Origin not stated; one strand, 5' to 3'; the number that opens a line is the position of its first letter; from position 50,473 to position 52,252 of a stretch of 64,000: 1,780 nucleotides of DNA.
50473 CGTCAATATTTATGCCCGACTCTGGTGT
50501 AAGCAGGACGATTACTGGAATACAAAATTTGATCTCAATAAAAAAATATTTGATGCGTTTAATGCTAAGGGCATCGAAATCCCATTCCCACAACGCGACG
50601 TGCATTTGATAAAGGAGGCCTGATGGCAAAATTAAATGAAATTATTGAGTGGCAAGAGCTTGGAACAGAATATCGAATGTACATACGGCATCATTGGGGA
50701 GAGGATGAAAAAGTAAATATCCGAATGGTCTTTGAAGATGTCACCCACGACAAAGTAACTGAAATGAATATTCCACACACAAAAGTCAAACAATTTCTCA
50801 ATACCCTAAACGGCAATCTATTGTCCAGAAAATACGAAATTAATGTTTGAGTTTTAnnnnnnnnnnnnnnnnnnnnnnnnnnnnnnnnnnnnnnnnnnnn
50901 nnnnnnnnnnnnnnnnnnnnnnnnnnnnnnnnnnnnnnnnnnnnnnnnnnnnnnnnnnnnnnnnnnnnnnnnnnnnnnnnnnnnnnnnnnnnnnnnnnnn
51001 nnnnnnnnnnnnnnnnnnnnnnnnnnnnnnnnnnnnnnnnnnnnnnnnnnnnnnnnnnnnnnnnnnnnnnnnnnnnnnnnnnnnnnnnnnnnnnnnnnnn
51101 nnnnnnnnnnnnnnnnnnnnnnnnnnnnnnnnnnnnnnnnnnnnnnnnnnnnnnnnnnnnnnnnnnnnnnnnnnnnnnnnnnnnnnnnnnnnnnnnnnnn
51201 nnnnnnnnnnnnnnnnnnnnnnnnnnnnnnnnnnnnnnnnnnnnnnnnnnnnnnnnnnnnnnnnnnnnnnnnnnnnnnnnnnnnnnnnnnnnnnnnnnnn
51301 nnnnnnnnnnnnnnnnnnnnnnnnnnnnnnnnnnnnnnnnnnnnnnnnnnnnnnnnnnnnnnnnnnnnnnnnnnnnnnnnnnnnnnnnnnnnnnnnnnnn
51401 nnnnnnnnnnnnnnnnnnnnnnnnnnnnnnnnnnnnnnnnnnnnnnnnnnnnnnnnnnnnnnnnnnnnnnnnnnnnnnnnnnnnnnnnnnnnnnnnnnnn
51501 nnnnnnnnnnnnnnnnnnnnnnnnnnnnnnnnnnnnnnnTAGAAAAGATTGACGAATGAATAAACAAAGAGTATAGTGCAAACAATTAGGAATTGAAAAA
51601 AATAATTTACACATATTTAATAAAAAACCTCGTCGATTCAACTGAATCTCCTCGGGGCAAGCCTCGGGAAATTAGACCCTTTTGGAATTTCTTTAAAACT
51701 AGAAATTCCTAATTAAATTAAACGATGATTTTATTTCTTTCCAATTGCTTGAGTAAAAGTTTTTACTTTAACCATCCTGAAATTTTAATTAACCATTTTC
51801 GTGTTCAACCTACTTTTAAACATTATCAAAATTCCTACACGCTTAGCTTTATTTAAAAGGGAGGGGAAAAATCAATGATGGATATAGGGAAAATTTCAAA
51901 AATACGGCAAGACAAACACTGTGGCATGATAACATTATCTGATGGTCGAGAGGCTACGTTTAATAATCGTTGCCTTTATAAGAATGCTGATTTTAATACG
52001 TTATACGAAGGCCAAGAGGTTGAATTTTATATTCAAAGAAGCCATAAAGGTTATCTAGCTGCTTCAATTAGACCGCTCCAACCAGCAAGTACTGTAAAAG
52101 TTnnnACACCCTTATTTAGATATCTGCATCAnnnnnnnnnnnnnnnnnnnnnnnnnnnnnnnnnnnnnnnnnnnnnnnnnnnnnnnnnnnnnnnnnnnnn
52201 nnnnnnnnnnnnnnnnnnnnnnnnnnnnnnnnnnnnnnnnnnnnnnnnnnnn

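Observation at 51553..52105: Long structured leader plus degenerate cold-shock-domain protein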

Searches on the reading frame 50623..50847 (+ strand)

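Call 5: search_protein_families(library=pfam, proteins=[window:50623-50847:+], max_evalue=1)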
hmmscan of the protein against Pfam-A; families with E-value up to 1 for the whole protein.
window:50623-50847:+ (75 aa): 1 family
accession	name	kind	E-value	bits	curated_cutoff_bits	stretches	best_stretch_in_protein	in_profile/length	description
PF06200.19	tify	-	0.042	13.6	27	1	35-47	16-28/34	tify domain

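Call 80: search_protein_families(library=padloc, proteins=[window:50623-50847:+], max_evalue=0.01)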
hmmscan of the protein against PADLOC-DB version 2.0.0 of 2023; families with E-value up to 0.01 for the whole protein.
window:50623-50847:+ (75 aa): 0 families

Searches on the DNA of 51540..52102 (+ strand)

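Call 9: search_rna_families(source=window, start=51540, end=51900, threshold=evalue, max_evalue=10)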
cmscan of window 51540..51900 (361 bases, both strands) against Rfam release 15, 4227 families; matches with E-value up to 10: 8.
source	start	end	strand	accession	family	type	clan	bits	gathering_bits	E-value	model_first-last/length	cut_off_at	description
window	51605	51628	+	RF01327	CRISPR-DR14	Gene; CRISPR;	CL00014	21.8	45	1.8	1-29/29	no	CRISPR RNA direct repeat element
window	51598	51745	-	RF01470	rli38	Gene; sRNA;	-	18.9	49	3.1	1-150/150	no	Listeria sRNA rli38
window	51583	51644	+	RF03918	mir-4922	Gene; miRNA;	-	16.6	82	3.5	11-53/65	no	mir-4922 microRNA precursor family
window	51682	51743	-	RF02971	emrB-Lactobacillus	Gene; sRNA;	-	16.4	60.8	7.7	1-66/66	no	emrB-Lactobacillus RNA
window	51596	51698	-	RF01770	rimP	Cis-reg; leader;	-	14.9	47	7.8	1-102/102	no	Gammaprotebacteria rimP leader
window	51713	51771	+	RF00581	SNORD12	Gene; snRNA; snoRNA; CD-box;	CL00044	13.5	43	9.6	1-90/90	no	Small nucleolar SNORD12/SNORD106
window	51681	51712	+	RF04209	MIR7533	Gene; miRNA;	-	11.8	230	7.2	1-249/249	no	MIR7533 microRNA precursor family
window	51811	51866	-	RF00015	U4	Gene; snRNA; splicing;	CL00007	9.9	46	7.4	82-138/138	no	U4 spliceosomal RNA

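Call 25: search_rna_families(sources=[L013, L021, L024, L023, L008, L025, L026, L060, L068, L041, L037, L048, L064, L071, L082, L087, L030, L055], threshold=gathering)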
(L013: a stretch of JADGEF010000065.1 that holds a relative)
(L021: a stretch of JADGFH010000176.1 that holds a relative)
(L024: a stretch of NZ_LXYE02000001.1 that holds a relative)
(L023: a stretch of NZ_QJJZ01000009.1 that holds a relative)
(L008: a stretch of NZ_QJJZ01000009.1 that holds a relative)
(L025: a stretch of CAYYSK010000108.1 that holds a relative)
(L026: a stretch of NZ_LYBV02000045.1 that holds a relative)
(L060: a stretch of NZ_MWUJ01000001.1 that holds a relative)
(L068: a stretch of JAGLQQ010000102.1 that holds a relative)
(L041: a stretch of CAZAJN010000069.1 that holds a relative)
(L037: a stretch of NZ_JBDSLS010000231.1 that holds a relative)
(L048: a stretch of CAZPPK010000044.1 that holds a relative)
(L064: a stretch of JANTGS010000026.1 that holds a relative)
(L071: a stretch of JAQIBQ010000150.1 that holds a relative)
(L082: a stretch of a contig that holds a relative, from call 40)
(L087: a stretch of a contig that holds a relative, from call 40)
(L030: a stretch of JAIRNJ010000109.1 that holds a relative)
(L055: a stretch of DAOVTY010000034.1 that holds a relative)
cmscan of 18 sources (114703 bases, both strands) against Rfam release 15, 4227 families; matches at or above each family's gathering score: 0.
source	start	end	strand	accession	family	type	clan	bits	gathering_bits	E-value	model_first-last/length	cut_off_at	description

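Call 35: search_rna_families(sources=[L061, L084, L043, L077, L004, L033, L011, L080], threshold=evalue, max_evalue=0.5)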
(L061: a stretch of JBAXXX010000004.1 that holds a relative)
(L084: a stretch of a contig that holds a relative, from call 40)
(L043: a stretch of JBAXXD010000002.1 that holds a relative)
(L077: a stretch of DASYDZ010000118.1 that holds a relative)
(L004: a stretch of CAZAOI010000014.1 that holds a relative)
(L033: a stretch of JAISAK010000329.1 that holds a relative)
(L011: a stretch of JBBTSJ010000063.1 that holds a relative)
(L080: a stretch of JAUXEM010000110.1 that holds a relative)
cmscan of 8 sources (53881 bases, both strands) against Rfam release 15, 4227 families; matches with E-value up to 0.5: 1.
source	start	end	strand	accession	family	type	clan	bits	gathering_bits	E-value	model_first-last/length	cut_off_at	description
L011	1634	1704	-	RF00005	tRNA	Gene; tRNA;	CL00001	65.8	29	3.8e-12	1-71/71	no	tRNA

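Call 40: search_with_rna_model(model_id=R1, sources=[L004, L008, L011, L013, L021, L023, L024, L025, L026, L030, L033, L037, L041, L043, L044, L046, L048, L055, L057, L058, L060, L061, L064, L068, L071, L073, L074, L077, L080, L082, L084, L087, L089, L090, L091, L092, L093, L038, L042, L056, L005, L006, L040, L053], max_evalue=1)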
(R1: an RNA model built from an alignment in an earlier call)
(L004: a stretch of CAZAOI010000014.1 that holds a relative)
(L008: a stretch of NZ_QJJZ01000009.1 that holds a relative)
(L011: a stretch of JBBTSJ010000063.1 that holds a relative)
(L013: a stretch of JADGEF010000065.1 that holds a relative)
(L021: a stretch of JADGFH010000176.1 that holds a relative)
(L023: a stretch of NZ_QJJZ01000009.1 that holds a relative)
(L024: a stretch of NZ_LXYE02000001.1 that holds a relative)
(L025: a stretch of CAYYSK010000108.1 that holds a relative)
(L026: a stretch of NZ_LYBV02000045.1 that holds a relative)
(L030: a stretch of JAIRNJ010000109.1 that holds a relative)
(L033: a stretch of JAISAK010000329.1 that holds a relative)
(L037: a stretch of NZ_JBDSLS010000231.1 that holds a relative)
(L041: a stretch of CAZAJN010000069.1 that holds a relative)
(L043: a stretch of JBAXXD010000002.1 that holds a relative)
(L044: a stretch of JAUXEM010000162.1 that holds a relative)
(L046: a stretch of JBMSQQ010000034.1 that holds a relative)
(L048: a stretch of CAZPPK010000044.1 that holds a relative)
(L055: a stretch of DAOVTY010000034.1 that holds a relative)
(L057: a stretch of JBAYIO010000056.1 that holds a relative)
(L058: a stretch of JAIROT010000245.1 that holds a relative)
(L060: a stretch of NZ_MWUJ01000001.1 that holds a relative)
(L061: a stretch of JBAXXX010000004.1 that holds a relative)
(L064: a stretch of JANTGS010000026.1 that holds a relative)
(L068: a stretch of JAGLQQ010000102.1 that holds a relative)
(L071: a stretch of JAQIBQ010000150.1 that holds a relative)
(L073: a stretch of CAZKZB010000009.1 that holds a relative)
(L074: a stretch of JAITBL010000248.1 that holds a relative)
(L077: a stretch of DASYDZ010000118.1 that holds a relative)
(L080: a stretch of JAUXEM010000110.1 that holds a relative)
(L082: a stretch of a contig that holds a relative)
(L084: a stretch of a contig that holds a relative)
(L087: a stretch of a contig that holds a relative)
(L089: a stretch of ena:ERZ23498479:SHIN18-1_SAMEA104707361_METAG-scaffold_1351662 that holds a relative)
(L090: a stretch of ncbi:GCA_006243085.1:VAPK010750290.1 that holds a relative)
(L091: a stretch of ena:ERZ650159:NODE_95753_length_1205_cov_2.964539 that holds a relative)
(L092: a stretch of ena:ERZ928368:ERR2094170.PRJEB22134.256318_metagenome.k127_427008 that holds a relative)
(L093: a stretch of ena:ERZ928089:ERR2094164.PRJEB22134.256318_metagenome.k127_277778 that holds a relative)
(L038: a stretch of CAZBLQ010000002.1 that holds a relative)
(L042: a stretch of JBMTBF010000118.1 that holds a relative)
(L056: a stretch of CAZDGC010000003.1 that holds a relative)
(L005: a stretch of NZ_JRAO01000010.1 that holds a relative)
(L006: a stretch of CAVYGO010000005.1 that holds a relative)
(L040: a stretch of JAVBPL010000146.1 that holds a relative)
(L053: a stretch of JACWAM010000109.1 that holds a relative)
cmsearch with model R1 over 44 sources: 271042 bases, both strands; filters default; matches with E-value up to 1: 43.
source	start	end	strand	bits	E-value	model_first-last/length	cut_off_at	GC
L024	7467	7515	-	66.2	9.2e-15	1-49/49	no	0.45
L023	2345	2393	-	65.2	1.7e-14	1-49/49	no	0.53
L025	2499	2547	-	64.6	2.5e-14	1-49/49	no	0.49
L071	2991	3039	+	63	7.1e-14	1-49/49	no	0.41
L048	2986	3034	-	62.8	8.3e-14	1-49/49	no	0.45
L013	4399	4447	-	62.5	1e-13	1-49/49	no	0.43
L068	6172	6220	-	61.9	1.5e-13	1-49/49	no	0.53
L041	2500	2548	-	61.7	1.7e-13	1-49/49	no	0.45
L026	550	598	-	60.6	3.3e-13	1-49/49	no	0.55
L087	497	545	-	60.6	3.4e-13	1-49/49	no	0.43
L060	736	784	+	59.6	6.3e-13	1-49/49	no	0.49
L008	5827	5875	+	59.6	6.6e-13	1-49/49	no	0.55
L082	6685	6733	-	59.1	9e-13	1-49/49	no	0.41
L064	112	160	+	58.7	1.2e-12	1-49/49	no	0.45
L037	2720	2768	+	58.3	1.6e-12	1-49/49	no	0.45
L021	1531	1579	+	56.5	4.9e-12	1-49/49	no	0.41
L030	653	698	+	43.1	2.9e-08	1-49/49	no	0.46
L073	6620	6663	-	41.2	1e-07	1-49/49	no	0.48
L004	5091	5139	-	40.8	1.3e-07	1-49/49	no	0.57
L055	3773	3815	+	39.2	3.8e-07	1-49/49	no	0.49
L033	6333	6381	-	38.3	6.6e-07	1-49/49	no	0.59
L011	3594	3636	+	37.5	1.1e-06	1-49/49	no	0.53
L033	6808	6853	-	36.4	2.2e-06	1-49/49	no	0.5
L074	1534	1582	-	36.2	2.6e-06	1-49/49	no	0.59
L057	2175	2199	-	33.7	1.4e-05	15-39/49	no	0.68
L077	7310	7356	-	33.3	1.8e-05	1-49/49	no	0.55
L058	6067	6106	-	33.2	1.8e-05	11-49/49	no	0.55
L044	3668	3711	+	32.2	3.5e-05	1-49/49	no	0.55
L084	2216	2239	-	31.5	5.5e-05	15-38/49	no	0.67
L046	876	899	+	30.9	8.4e-05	15-38/49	no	0.71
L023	5678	5714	-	30.9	8.4e-05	1-49/49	no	0.35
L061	3228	3268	+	30.6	9.9e-05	1-49/49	no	0.61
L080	2477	2496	+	28.2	0.00049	15-34/49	no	0.8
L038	3675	3695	-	27.4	0.00078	15-35/49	no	0.76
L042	3053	3073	-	27.4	0.00078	15-35/49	no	0.76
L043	1674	1714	-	26.4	0.0015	1-49/49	no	0.56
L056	5303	5325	-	25.9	0.0021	15-37/49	no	0.78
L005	6744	6764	-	25.6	0.0026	15-35/49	no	0.67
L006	2147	2167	-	25.4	0.0029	15-35/49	no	0.67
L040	3414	3434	-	24.7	0.0045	15-35/49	no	0.71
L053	134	151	-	22.8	0.016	16-33/49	no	0.78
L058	6069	6117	+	20.1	0.091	1-49/49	no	0.57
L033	6806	6859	+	17.8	0.41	1-49/49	no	0.44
